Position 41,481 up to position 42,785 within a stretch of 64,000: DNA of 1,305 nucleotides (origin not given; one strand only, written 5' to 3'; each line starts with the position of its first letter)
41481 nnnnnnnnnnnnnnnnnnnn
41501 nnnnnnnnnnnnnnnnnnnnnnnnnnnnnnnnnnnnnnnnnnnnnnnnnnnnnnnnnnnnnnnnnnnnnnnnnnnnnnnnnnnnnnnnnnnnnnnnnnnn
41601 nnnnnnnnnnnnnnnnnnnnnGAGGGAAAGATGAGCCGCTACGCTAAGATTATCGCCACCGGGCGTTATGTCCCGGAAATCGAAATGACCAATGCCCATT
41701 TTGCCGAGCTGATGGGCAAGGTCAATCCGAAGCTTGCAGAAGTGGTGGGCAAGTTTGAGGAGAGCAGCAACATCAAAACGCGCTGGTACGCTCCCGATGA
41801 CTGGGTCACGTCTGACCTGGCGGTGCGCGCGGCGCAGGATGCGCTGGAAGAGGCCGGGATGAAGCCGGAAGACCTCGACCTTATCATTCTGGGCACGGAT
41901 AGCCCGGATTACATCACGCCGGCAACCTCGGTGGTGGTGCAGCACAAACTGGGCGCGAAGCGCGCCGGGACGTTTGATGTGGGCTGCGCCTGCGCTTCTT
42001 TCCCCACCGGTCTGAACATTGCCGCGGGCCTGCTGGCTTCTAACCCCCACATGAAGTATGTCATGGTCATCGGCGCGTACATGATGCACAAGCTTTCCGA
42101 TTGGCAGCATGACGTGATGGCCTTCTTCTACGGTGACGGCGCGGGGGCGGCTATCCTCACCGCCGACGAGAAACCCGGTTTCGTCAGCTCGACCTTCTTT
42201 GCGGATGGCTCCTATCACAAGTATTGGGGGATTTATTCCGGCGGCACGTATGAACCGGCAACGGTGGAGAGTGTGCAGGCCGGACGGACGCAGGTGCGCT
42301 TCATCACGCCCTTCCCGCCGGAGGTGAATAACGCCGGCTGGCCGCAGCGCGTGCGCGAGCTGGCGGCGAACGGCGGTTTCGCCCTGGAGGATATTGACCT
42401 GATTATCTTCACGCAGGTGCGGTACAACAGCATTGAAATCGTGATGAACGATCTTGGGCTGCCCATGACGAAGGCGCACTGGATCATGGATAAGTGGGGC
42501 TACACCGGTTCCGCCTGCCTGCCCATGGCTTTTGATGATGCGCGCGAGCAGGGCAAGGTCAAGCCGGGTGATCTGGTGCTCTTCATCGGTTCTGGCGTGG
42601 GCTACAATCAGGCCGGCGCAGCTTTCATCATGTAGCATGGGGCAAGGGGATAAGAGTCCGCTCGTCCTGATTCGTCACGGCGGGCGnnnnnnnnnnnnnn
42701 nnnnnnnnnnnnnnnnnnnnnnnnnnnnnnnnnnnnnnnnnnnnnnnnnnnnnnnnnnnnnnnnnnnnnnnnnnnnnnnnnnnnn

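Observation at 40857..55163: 15-gene import-and-activate cluster for an unknown hydroxyacyl ester (PHB-oligomer-like) substrate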

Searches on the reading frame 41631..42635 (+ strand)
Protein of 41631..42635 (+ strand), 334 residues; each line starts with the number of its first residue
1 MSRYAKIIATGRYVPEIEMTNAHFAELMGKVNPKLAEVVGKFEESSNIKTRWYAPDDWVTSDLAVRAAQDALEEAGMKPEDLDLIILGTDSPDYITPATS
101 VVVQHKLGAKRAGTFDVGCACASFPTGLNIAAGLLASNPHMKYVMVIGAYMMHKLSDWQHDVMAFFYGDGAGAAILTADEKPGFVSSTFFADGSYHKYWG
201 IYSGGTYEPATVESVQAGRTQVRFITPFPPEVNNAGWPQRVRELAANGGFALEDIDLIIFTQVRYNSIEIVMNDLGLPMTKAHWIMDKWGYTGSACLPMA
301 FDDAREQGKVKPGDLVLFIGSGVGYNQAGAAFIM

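Call 3: search_protein_families(library=pfam, proteins=[window:41631-42635:+])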
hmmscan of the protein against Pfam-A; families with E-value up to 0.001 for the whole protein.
window:41631-42635:+ (334 aa): 2 families
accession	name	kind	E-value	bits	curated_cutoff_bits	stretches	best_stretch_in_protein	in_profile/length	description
PF08541.16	ACP_syn_III_C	-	1.8e-22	79.7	26.6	1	249-331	5-87/90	3-Oxoacyl-[acyl-carrier-protein (ACP)] synthase III C terminal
PF08545.16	ACP_syn_III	-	2.1e-18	66.4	24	1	115-193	1-80/80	3-Oxoacyl-[acyl-carrier-protein (ACP)] synthase III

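Call 5: search_protein_families(library=ncbifam, proteins=[window:41631-42635:+], max_evalue=0.00001)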
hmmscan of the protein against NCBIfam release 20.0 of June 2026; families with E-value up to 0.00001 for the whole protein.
window:41631-42635:+ (334 aa): 16 families
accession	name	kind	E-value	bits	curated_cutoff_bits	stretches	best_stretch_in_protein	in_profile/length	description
NF006829.0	PRK09352.1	subfamily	1.4e-57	195.1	249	1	3-331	3-318/322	beta-ketoacyl-ACP synthase 3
TIGR00747.1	fabH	subfamily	5.4e-50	170.3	292.1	1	4-330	2-318/322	beta-ketoacyl-ACP synthase III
NF005308.0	PRK06840.1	equivalog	5.7e-49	167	315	1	5-330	5-331/339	3-oxoacyl-ACP synthase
NF004623.0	PRK05963.1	equivalog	4.1e-38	131.5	437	1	4-331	5-324/328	beta-ketoacyl-ACP synthase III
NF005541.0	PRK07204.1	equivalog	9.3e-35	120.6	402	1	1-329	1-324/329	beta-ketoacyl-ACP synthase III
NF006720.0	PRK09258.1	equivalog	1.9e-29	103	285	2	9-152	10-153/338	3-oxoacyl-ACP synthase III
NF005703.0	PRK07515.1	equivalog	4.9e-20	71.7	304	1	59-181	95-215/373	beta-ketoacyl-ACP synthase III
NF003274.0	PRK04262.1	equivalog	1.4e-17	63.8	244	1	6-181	4-169/347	hydroxymethylglutaryl-CoA synthase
NF009519.0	PRK12880.1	equivalog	1e-16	61.2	436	1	42-196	42-194/353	beta-ketoacyl-ACP synthase III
NF005293.2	PRK06816.1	subfamily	1.6e-11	43.9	450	1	8-129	4-130/378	StlD/DarB family beta-ketosynthase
NF053539.1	resorcinol_DarB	exception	8.4e-10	38.3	550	1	8-112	6-114/377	dialkylresorcinol biosynthesis protein DarB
TIGR00748.1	HMG_CoA_syn_Arc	equivalog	1.3e-09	37.8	353.35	1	6-175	3-162/345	hydroxymethylglutaryl-CoA synthase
TIGR01835.1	HMG-CoA-S_prok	equivalog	2.3e-07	29.9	360.35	1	56-152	47-139/382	hydroxymethylglutaryl-CoA synthase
NF042429.2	DHPHCoAsyn_DpgA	equivalog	7.6e-07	28.4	425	1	61-183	71-197/350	3,5-dihydroxyphenylacetyl-CoA synthase DpgA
NF004720.0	PRK06064.1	subfamily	2.4e-06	26.6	420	1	60-156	22-119/389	thiolase domain-containing protein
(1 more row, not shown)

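Call 7: find_homologous_proteins(query=window:41631-42635:+, max_evalue=1e-10)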
Query window:41631-42635:+ (334 aa): 6509 proteins with E <= 1e-10 among 8000 candidates; the best 120 are listed.
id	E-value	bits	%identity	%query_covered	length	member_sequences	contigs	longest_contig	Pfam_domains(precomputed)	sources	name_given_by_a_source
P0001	7.9e-227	770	100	100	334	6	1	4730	PF08545.17,PF08541.17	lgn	-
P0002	2.9e-207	706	90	100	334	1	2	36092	PF08545.17,PF08541.17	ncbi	-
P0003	1.3e-201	687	88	100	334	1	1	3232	PF08545.17,PF08541.17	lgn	-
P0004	2.9e-201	686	87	100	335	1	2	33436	PF08545.17,PF08541.17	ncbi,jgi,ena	-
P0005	3.0e-198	676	86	100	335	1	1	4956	PF08545.17,PF08541.17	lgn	-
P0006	3.8e-197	672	86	100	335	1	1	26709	PF08545.17,PF08541.17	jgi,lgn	-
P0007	1.9e-196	670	85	100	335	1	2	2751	PF08545.17,PF08541.17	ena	-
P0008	4.4e-196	669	85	100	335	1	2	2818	PF08545.17,PF08541.17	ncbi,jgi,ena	-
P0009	5.0e-196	669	85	100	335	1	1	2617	PF08545.17,PF08541.17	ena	-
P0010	5.1e-196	669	86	100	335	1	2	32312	PF08545.17,PF08541.17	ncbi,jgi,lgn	-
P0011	7.7e-196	668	85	100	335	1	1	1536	PF08545.17,PF08541.17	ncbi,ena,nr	ncbi:MAG TPA: ketoacyl-ACP synthase III [Kiritimatiellia bacterium]|nr:ketoacyl-ACP synthase III [Ki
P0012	8.4e-196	668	85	100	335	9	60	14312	PF08545.17,PF08541.17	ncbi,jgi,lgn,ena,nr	ncbi:MAG: ketoacyl-ACP synthase III [Chloroflexi bacterium]|nr:ketoacyl-ACP synthase III [Chloroflex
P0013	1.5e-195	667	85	100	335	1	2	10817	PF08545.17,PF08541.17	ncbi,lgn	ncbi:MAG: ketoacyl-ACP synthase III [Kiritimatiellia bacterium]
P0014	2.0e-195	667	85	100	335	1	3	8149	PF08545.17,PF08541.17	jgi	-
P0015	2.3e-195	667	84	100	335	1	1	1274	PF08545.17,PF08541.17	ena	-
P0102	2.6e-171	587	75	100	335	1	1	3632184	PF08545.17,PF00108.30,PF08541.17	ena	-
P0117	3.8e-170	584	74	100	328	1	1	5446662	PF08545.17,PF08541.17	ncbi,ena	-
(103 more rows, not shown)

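Call 8: find_encoding_contigs(protein=P0117, flank=10000, max_places=2)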
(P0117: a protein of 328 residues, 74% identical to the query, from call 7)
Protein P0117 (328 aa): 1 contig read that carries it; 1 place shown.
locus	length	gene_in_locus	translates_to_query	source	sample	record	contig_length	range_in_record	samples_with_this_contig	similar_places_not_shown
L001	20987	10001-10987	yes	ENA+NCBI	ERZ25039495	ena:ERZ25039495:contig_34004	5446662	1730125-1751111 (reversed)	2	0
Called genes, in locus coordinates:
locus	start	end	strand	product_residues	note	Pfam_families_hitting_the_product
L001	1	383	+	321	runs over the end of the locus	PF01292:Ni_hydr_CYTB (faint)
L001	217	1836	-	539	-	-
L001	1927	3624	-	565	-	PF04545:Sigma70_r4 (weak)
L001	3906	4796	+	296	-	PF13714:PEP_mutase, PF00463:ICL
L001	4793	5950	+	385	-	PF00285:Citrate_synt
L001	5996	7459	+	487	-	PF03972:MmgE_PrpD_N, PF19305:MmgE_PrpD_C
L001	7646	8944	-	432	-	PF07690:MFS_1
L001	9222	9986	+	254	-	PF00106:adh_short, PF08659:KR, PF13561:adh_short_C2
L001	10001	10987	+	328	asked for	PF08545:ACP_syn_III, PF08541:ACP_syn_III_C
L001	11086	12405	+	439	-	PF02550:AcetylCoA_hydro, PF13336:AcetylCoA_hyd_C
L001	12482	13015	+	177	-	PF00561:Abhydrolase_1, PF12146:Hydrolase_4 (weak), PF12697:Abhydrolase_6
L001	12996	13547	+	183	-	-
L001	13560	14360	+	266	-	PF00561:Abhydrolase_1, PF12146:Hydrolase_4, PF12697:Abhydrolase_6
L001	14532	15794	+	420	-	PF00108:Thiolase_N, PF02803:Thiolase_C, PF22691:Thiolase_C_1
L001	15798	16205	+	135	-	PF12172:zf-ChsH2, PF01796:OB_ChsH2_C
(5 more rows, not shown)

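Call 9: find_encoding_contigs(protein=P0102, flank=10000, max_places=2)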
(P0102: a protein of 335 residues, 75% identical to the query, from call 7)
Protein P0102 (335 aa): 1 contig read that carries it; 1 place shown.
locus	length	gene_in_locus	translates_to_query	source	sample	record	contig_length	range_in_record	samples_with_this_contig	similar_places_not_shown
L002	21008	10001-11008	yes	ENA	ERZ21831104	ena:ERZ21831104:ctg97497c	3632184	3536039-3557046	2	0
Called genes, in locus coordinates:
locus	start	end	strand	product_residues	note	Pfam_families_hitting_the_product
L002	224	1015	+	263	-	PF00376:MerR, PF13411:MerR_1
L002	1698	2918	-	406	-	PF07690:MFS_1, PF12832:MFS_1_like, PF00083:Sugar_tr, PF05977:MFS_3, PF06609:TRI12 (weak), PF13347:MFS_2, PF07690:MFS_1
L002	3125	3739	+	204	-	PF00719:Pyrophosphatase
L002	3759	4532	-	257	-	PF01182:Glucosamine_iso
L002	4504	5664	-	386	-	-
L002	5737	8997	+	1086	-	PF13401:AAA_22 (faint), PF25873:WHD_MalT, PF17874:TPR_MalT (faint), PF13424:TPR_12 (weak), PF03704:BTAD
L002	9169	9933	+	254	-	PF00106:adh_short, PF01370:Epimerase (weak), PF08659:KR, PF13561:adh_short_C2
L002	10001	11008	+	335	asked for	PF00108:Thiolase_N (weak), PF08545:ACP_syn_III, PF08541:ACP_syn_III_C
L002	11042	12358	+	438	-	PF02550:AcetylCoA_hydro, PF13336:AcetylCoA_hyd_C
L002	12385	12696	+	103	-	-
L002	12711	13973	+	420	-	PF00108:Thiolase_N, PF00109:ketoacyl-synt (weak), PF02803:Thiolase_C, PF22691:Thiolase_C_1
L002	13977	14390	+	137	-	PF12172:zf-ChsH2 (faint), PF01796:OB_ChsH2_C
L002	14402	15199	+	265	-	PF00561:Abhydrolase_1, PF12146:Hydrolase_4, PF12697:Abhydrolase_6, PF03096:Ndr (weak)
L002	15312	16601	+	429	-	PF13433:Peripla_BP_5, PF13458:Peripla_BP_6, PF01094:ANF_receptor (weak)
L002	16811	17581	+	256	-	PF00005:ABC_tran, PF13304:AAA_21 (faint), PF12399:BCA_ABC_TP_C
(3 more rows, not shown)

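Call 10: search_solved_structures(query=window:41631-42635:+, max_evalue=0.00001)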
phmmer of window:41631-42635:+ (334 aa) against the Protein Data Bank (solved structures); distinct sequences matched with E-value up to 0.00001: 69 (the best 60 are shown).
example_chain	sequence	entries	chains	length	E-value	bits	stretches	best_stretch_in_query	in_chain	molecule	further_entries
4dfe_A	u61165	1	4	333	1.9e-40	142.4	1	4-327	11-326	3-oxoacyl-[acyl-carrier-protein] synthase 3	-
8vd9_A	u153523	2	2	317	3.7e-40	141.4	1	4-327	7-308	Beta-ketoacyl-[acyl-carrier-protein] synthase III 1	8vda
4ryb_A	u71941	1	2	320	2.2e-38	135.5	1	3-326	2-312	3-oxoacyl-[acyl-carrier-protein] synthase 3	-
2ebd_A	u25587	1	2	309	7.5e-38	133.8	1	5-326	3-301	3-oxoacyl-[acyl-carrier-protein] synthase 3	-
6x7r_A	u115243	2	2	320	3.3e-37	131.7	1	3-329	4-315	3-oxoacyl-[acyl-carrier-protein] synthase 3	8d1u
9ka2_A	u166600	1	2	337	3.9e-37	131.5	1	3-329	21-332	Beta-ketoacyl-[acyl-carrier-protein] synthase III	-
3il9_A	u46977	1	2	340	4.1e-37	131.4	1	3-329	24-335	3-oxoacyl-[acyl-carrier-protein] synthase 3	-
1ebl_A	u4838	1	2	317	4.6e-37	131.2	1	4-329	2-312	BETA-KETOACYL-ACP SYNTHASE III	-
1hn9_A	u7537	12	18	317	4.8e-37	131.2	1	4-329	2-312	BETA-KETOACYL-ACYL CARRIER PROTEIN SYNTHASE III | 3-oxoacyl-[acyl-carrier-protein] synthase III | 3-oxoacyl-[acyl-carrier-protein] synthase 3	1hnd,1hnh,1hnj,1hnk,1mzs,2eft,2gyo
9ka5_A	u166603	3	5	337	1.9e-35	125.9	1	3-329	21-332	Beta-ketoacyl-[acyl-carrier-protein] synthase III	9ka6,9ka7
4ylt_A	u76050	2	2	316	1.2e-33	120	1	4-329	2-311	3-oxoacyl-[acyl-carrier-protein] synthase 3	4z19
4wzu_A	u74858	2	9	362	3.7e-33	118.4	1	60-326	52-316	3-oxoacyl-[acyl-carrier-protein] synthase 3 protein 2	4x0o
4nhd_A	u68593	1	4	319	4.9e-33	118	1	3-196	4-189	3-oxoacyl-[acyl-carrier-protein] synthase 3 protein 1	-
1ub7_A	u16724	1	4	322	2e-32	116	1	6-331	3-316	3-oxoacyl-[acyl-carrier protein] synthase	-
4x9k_A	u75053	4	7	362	6.8e-32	114.2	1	60-326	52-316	3-oxoacyl-[acyl-carrier-protein] synthase 3 protein 2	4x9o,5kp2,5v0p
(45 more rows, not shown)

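Call 17: find_related_loci(query=A1, collection=genome_contigs, flank=10000)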
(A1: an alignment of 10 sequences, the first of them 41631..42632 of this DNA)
Query A1 (334 aa) in genome_contigs; peptide patterns used: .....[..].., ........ (x = any residue, [..] = any of these).
600 stretches matched a pattern (row limit reached: there are more); 564 encode a relative of the query (tblastn E <= 1e-3); the best 80 are kept; 80 distinct loci.
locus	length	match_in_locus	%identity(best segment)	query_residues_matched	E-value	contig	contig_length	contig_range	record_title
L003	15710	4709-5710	85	1-334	0e+0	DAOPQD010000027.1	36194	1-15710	MAG TPA_asm: Anaerolineae bacterium isolate AMR_MDS_1531 NODE_1556_length_36194_cov_48.743048, whole genome shotgun sequ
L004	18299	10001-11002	83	1-334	0e+0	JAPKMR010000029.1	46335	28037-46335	MAG: Anaerolineae bacterium isolate MO53 NODE_29_length_46335_cov_2.416274:GC=0.580, whole genome shotgun sequence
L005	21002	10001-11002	82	1-334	0e+0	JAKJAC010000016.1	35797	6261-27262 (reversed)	MAG: Chloroflexota bacterium isolate UR.bin201 NODE_16_length_35797_cov_2.517329, whole genome shotgun sequence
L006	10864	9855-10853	81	2-334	0e+0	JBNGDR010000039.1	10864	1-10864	MAG: Anaerolineae bacterium isolate E05-034 bin59_IDBA_re-assembly_contigs.fa-39, whole genome shotgun sequence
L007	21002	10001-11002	81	1-334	0e+0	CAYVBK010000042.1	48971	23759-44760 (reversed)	MAG TPA_asm: uncultured Anaerolineae bacterium isolate binchicken_co44_225 genome assembly, contig: NODE_1301_length_489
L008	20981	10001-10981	79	1-334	0e+0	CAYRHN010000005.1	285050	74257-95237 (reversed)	MAG TPA_asm: uncultured Anaerolineaceae bacterium isolate SRP216815_co1_295 genome assembly, contig: NODE_42_length_2850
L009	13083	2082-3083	77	1-334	0e+0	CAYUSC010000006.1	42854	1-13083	MAG TPA_asm: uncultured Brevefilum sp. isolate SRP192927_co3_183 genome assembly, contig: NODE_1546_length_42854_cov_5.7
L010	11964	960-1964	77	1-334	0e+0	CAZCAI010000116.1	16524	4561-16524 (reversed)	MAG TPA_asm: uncultured Anaerolineales bacterium isolate SRP332253_co1_146 genome assembly, contig: NODE_5774_length_165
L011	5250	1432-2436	76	1-334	0e+0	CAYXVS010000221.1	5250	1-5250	MAG TPA_asm: uncultured Anaerolineales bacterium isolate binchicken_co8_377 genome assembly, contig: NODE_31635_length_5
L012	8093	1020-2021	76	1-334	9e-180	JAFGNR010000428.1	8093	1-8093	MAG: Anaerolineae bacterium isolate Zod_Metabat.557 k87_8186851, whole genome shotgun sequence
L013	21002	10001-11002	76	1-334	2e-179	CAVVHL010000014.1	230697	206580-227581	MAG: uncultured Chloroflexia bacterium isolate MFD02923.bin.1.97 genome assembly, contig: contig_35167, whole genome sho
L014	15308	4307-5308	75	1-334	3e-178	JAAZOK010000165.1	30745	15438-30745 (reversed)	MAG: Chloroflexota bacterium isolate AS27yjCOA_56 71771_AS27, whole genome shotgun sequence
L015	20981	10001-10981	76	1-334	1e-177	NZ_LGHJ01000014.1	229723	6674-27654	Bellilinea caldifistulae strain GOMI-1 contig_6, whole genome shotgun sequence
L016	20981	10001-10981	75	1-334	3e-177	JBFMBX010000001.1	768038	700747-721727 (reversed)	MAG: Chloroflexota bacterium isolate MAG175 MAG175_1, whole genome shotgun sequence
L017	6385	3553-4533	79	1-334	2e-178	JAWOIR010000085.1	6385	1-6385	MAG: Anaerolineales bacterium isolate CWP5-2.bin.57 k191_2199627, whole genome shotgun sequence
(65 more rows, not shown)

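Call 42: predict_structure(alignment_id=A1)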
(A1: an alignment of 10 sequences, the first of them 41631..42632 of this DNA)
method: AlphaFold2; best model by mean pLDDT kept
length: 334 residues; sequences in the alignment: 10
mean_pLDDT: 81.6   pTM: 0.83
mean pLDDT of the five models: 81.6, 79.8, 69.8, 60.0, 59.6
residues with pLDDT >= 90: 144; 70-90: 118; 50-70: 48; < 50: 24
segments of 3 or more residues with pLDDT < 50: 196-210, 220-227
pLDDT, mean of each block of 10 residues (from residue 1): 88 90 86 79 75 86 95 97 90 65 92 78 83 92 94 71 74 95 88 51 41 54 49 80 96 96 78 95 84 85 93 94 73 96
secondary structure, 60 per line:
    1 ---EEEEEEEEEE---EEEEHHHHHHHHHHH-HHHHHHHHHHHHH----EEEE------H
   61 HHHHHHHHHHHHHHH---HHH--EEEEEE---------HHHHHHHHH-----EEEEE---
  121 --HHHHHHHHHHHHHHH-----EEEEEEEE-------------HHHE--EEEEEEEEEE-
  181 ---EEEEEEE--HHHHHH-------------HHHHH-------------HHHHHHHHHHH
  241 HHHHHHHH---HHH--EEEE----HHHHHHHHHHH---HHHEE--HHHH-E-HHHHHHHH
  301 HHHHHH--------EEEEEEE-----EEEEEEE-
elements in order: E4-13 E17-20 H21-31 H33-45 E50-53 H60-75 E84-89 H99-107 E113-117 H123-137 E143-150 E170-179 E184-190 H193-198 H212-216 H230-248 E257-260 H265-275 H286-289 H293-306 E315-321 E327-333

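Call 45: search_protein_representatives(protein=window:41631-42632:+)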
Query: 334 residues. Proteins with E-value up to 0.001 (for the whole library): 12410; up to 1e-10: 5402; up to 1e-30: 360. The best 150 are listed.
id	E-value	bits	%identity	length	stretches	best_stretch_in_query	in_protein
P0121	3.7e-112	391.3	70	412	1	37-286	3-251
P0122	2.2e-106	372.3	52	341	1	1-332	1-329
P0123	1.5e-89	316.9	58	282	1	72-332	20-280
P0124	8.1e-88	311.3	60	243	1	1-238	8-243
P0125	2.0e-83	296.8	48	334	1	1-330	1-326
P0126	2.9e-82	293.0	46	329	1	4-332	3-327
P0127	1.0e-80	287.9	59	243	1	103-332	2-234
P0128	4.2e-80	285.9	60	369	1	1-223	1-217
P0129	6.3e-76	272.2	45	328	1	5-328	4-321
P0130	1.6e-73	264.2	43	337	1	1-327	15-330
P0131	1.9e-73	264.0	65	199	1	144-334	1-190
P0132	1.6e-72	261.0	45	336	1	3-331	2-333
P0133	2.0e-72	260.7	66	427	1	83-258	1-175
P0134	5.4e-72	259.2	53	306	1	43-299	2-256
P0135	1.4e-71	257.9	42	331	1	4-331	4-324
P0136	6.4e-71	255.7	41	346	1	3-328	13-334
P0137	2.8e-70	253.6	42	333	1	2-332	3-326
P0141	8.6e-67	242.1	41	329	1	1-329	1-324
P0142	1.7e-66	241.2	40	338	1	2-332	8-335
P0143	4.3e-65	236.6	41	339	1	4-331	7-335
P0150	2.0e-58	214.6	38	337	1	6-328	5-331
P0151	3.4e-58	213.9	38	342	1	1-326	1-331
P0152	3.8e-58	213.7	38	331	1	1-330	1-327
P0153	8.2e-53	196.2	37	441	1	3-317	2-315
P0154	1.3e-51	192.3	34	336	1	1-325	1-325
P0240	1.8e-37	145.7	30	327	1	7-330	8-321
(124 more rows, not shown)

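Call 49: list_cluster_members(proteins=[P0122, P0125, P0126, P0129, P0130, P0132, P0135, P0141, P0150, P0154])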
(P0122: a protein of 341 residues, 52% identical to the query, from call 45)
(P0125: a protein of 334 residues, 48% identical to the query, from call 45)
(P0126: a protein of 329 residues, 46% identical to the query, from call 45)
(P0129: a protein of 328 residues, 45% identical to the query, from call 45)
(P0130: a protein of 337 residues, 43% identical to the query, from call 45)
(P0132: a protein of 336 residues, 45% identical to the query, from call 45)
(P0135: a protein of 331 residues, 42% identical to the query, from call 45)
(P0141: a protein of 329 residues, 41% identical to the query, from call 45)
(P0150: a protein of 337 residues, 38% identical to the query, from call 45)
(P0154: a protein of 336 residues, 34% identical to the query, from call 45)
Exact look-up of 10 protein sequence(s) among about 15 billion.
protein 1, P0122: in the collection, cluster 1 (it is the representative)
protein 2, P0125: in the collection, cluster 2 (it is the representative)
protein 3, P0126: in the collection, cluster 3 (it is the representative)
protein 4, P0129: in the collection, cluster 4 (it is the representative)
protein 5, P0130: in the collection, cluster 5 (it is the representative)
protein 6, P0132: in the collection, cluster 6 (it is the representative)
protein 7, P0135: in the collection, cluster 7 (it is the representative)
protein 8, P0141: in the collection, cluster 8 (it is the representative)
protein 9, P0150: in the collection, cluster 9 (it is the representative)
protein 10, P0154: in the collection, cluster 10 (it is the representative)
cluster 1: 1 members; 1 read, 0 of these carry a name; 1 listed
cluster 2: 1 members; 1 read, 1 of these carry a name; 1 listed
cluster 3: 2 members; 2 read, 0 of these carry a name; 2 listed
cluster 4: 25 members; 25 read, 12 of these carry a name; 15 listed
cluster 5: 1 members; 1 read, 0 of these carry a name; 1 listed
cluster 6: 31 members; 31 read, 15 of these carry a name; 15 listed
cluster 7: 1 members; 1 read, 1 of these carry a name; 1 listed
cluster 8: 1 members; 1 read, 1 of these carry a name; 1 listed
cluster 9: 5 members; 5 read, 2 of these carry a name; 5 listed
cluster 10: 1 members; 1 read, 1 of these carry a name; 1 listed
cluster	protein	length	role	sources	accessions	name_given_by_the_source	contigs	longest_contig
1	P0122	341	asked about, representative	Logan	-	-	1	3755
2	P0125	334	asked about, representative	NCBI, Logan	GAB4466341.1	MAG: ketoacyl-ACP synthase III [Anaerolineales bacterium]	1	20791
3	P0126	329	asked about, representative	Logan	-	-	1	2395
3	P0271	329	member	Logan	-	-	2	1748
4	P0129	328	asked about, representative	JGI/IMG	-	3-oxoacyl-[acyl-carrier-protein] synthase-3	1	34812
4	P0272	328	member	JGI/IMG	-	3-oxoacyl-[acyl-carrier-protein] synthase-3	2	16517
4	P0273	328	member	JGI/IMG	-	3-oxoacyl-[acyl-carrier-protein] synthase-3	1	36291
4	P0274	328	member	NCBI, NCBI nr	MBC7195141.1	MAG: ketoacyl-ACP synthase III [Caldisericia bacterium] | ketoacyl-ACP synthase III [Caldisericia bacterium]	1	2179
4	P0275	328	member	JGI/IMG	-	3-oxoacyl-[acyl-carrier-protein] synthase-3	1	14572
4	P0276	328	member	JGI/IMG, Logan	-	3-oxoacyl-[acyl-carrier-protein] synthase-3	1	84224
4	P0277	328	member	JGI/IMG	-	3-oxoacyl-[acyl-carrier-protein] synthase-3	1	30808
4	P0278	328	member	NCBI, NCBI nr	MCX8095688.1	MAG: ketoacyl-ACP synthase III [Caldisericia bacterium] | ketoacyl-ACP synthase III [Caldisericia bacterium]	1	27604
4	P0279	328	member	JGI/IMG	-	3-oxoacyl-[acyl-carrier-protein] synthase-3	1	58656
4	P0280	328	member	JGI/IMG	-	3-oxoacyl-[acyl-carrier-protein] synthase-3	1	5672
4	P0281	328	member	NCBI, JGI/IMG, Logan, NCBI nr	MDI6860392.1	MAG: ketoacyl-ACP synthase III [Caldisericia bacterium] | 3-oxoacyl-[acyl-carrier-protein] synthase-3 | ketoacyl-ACP synthase III [Caldisericia bacterium]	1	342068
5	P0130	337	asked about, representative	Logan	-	-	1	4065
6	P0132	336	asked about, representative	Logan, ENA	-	-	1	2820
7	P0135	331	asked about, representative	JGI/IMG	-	3-oxoacyl-[acyl-carrier-protein] synthase III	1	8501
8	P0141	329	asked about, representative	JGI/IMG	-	3-oxoacyl-[acyl-carrier-protein] synthase-3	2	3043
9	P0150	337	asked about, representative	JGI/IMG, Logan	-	3-oxoacyl-[acyl-carrier-protein] synthase-3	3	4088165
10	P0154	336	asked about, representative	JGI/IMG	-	3-oxoacyl-[acyl-carrier-protein] synthase-3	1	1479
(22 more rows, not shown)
